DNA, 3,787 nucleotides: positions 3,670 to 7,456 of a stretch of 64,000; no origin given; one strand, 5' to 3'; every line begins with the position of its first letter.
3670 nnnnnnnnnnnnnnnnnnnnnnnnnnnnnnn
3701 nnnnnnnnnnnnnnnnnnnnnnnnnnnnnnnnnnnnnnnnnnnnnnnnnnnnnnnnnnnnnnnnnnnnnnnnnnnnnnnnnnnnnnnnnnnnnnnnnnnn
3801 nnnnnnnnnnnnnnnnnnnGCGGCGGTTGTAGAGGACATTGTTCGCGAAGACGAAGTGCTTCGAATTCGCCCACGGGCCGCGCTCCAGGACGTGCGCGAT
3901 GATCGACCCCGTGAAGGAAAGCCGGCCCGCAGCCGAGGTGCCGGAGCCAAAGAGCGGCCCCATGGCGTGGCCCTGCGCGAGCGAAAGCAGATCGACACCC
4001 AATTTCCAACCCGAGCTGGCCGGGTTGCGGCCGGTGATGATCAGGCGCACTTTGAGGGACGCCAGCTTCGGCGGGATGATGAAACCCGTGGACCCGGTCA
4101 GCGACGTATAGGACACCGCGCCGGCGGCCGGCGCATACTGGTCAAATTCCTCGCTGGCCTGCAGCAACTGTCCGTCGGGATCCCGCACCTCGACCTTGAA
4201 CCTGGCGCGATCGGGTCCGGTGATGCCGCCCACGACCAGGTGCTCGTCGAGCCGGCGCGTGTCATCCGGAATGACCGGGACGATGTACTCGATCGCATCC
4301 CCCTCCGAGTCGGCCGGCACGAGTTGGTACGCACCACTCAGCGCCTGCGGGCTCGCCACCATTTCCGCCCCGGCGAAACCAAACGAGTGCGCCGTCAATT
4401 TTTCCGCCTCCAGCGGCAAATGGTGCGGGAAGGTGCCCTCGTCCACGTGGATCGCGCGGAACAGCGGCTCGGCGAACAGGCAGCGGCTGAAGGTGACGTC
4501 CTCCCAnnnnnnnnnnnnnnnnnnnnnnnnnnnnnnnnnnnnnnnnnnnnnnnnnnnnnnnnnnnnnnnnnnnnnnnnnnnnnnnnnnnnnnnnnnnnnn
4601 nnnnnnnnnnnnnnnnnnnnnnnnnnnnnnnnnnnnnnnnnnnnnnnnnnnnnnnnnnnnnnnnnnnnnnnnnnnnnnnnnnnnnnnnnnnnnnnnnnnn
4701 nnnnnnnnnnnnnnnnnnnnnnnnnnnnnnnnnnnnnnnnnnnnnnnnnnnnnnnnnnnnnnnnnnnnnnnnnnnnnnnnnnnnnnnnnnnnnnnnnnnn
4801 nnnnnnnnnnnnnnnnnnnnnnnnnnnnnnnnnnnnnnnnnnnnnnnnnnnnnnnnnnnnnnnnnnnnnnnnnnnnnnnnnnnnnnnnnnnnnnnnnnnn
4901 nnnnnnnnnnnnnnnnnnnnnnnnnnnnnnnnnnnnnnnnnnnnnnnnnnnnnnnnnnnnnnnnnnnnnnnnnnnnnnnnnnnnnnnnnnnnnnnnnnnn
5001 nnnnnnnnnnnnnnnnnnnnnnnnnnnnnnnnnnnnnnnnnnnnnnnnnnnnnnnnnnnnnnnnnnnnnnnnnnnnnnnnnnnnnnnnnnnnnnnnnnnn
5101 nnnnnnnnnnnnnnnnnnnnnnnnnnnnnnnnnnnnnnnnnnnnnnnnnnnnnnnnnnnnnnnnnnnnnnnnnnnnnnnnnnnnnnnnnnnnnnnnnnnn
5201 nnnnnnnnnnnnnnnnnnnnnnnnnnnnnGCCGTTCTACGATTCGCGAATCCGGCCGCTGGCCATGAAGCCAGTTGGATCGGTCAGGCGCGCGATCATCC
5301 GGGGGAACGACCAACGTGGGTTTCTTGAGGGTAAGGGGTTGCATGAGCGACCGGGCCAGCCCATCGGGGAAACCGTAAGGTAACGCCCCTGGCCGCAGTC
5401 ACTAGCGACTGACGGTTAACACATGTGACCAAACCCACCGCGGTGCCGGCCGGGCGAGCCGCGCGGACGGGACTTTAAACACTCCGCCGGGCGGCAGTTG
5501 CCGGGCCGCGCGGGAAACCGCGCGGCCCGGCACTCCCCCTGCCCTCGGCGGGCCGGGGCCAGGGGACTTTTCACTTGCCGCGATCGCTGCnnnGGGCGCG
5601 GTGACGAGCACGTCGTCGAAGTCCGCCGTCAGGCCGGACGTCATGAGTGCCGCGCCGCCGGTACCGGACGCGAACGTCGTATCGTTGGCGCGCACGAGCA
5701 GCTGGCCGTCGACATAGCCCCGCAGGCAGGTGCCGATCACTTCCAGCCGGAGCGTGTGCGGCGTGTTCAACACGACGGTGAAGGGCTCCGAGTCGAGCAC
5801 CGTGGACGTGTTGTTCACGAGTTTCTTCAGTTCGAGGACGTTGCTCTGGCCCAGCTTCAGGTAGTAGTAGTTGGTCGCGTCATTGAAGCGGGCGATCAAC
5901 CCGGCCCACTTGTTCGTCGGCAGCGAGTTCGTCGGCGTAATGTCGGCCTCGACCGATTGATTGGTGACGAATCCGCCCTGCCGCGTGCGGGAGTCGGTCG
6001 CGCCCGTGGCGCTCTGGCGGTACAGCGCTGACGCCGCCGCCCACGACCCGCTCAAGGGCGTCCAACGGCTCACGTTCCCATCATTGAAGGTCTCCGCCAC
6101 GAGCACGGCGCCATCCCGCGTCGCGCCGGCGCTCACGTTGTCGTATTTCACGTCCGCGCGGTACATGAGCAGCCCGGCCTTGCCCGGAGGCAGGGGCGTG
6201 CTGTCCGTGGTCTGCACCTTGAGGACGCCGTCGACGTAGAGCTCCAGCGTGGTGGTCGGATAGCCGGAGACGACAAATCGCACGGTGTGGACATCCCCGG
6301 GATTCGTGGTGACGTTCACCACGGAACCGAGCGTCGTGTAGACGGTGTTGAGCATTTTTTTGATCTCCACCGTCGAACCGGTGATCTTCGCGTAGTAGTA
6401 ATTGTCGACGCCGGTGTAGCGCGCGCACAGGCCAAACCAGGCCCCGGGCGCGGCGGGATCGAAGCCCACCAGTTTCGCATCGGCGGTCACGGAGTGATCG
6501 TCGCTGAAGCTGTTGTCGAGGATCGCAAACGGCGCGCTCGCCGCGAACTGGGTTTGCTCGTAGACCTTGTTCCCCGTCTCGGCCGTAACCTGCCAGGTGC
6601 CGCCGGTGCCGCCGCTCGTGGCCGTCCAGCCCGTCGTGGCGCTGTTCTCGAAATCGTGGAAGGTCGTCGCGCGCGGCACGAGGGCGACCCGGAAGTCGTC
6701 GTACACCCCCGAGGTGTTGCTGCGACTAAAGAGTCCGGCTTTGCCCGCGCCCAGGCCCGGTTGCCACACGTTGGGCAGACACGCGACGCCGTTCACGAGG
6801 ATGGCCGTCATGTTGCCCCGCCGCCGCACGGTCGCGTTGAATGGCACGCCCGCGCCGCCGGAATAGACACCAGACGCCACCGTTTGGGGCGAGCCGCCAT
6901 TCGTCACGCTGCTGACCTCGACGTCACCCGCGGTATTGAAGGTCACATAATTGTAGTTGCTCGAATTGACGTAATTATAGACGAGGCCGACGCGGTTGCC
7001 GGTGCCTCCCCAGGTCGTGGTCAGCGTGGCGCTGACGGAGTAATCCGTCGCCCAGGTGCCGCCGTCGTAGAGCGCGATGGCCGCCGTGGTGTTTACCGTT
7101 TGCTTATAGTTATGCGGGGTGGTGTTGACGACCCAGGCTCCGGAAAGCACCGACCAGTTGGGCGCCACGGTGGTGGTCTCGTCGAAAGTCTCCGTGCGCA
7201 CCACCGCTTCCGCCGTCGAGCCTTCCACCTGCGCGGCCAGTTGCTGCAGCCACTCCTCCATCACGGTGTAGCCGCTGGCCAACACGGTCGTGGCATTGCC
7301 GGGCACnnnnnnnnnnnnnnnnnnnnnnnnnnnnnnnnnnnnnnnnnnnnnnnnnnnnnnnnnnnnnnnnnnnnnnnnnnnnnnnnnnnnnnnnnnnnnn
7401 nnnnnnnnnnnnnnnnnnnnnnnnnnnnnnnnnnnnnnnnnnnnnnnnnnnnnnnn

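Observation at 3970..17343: PL1 paralogs with a 159-183 aa module spliced into the catalytic beta-helix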

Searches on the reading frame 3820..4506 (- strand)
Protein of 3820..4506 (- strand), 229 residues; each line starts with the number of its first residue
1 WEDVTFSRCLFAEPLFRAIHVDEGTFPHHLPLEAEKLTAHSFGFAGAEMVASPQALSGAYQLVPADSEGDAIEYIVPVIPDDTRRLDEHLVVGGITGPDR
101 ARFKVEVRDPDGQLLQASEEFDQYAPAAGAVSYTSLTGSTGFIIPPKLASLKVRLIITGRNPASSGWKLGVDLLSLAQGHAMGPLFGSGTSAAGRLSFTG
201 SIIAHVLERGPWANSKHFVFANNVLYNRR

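Call 50: find_related_loci(query=A4, collection=genome_contigs, flank=4000)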
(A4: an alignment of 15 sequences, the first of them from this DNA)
Query A4 (229 aa) in genome_contigs; peptide patterns used: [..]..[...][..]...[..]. (x = any residue, [..] = any of these).
16 stretches matched a pattern; 7 encode a relative of the query (tblastn E <= 1e-3); 7 distinct loci.
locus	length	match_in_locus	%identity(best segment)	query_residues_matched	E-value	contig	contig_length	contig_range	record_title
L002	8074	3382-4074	70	1-229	3e-112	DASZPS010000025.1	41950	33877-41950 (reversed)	MAG TPA_asm: Lacunisphaera sp. isolate SMAG_U5977 k141_399663, whole genome shotgun sequence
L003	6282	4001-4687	53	1-229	2e-82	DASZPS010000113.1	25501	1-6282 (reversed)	MAG TPA_asm: Lacunisphaera sp. isolate SMAG_U5977 k141_690158, whole genome shotgun sequence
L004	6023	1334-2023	46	1-228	7e-68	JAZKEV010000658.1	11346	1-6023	MAG: Verrucomicrobiota bacterium isolate DC_HB_02_SPN181219-bin050 DCHB02SPN_B050_0_000000000658, whole genome shotgun s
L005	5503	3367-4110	44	1-228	5e-63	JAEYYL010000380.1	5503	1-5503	MAG: Verrucomicrobia bacterium isolate OH_CBlB_45 k127_2853748, whole genome shotgun sequence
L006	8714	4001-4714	43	1-229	5e-61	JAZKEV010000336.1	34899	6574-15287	MAG: Verrucomicrobiota bacterium isolate DC_HB_02_SPN181219-bin050 DCHB02SPN_B050_0_000000000336, whole genome shotgun s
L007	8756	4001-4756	39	1-229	6e-50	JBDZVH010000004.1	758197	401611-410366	MAG: Opitutaceae bacterium isolate PE_dung23 NODE_5_length_758197, whole genome shotgun sequence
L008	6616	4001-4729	40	1-229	5e-47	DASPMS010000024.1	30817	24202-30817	MAG TPA_asm: Opitutaceae bacterium isolate SMAG_U12099 k141_35243, whole genome shotgun sequence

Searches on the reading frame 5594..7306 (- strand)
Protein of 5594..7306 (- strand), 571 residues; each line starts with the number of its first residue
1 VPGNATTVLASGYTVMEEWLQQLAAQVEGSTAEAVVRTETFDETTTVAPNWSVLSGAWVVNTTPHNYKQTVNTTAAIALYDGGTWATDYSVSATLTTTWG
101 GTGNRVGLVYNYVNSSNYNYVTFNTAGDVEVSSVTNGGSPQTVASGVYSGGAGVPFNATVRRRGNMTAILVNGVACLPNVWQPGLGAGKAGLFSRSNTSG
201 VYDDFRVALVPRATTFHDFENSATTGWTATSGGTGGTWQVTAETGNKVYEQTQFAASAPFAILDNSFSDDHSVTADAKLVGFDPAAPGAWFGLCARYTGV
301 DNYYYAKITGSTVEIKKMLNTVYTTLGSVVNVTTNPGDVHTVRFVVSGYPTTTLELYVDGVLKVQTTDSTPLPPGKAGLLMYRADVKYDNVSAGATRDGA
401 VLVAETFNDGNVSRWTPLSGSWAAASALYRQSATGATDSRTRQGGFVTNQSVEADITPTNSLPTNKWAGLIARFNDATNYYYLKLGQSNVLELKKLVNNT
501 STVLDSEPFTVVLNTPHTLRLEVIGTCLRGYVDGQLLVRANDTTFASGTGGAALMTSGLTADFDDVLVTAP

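Call 68: search_protein_families(library=pfam, proteins=[window:5594-7306:-], max_evalue=1)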
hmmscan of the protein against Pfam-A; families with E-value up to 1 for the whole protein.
window:5594-7306:- (571 aa): 2 families
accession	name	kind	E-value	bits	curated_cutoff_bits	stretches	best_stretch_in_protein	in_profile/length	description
PF06439.18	3keto-disac_hyd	-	0.00017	22.2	26.8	1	219-391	6-184/187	3-keto-disaccharide hydrolase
PF21708.4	Glyco_hydro_59_C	-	0.047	14.1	27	1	501-569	105-173/175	Galactocerebrosidase, C-terminal lectin domain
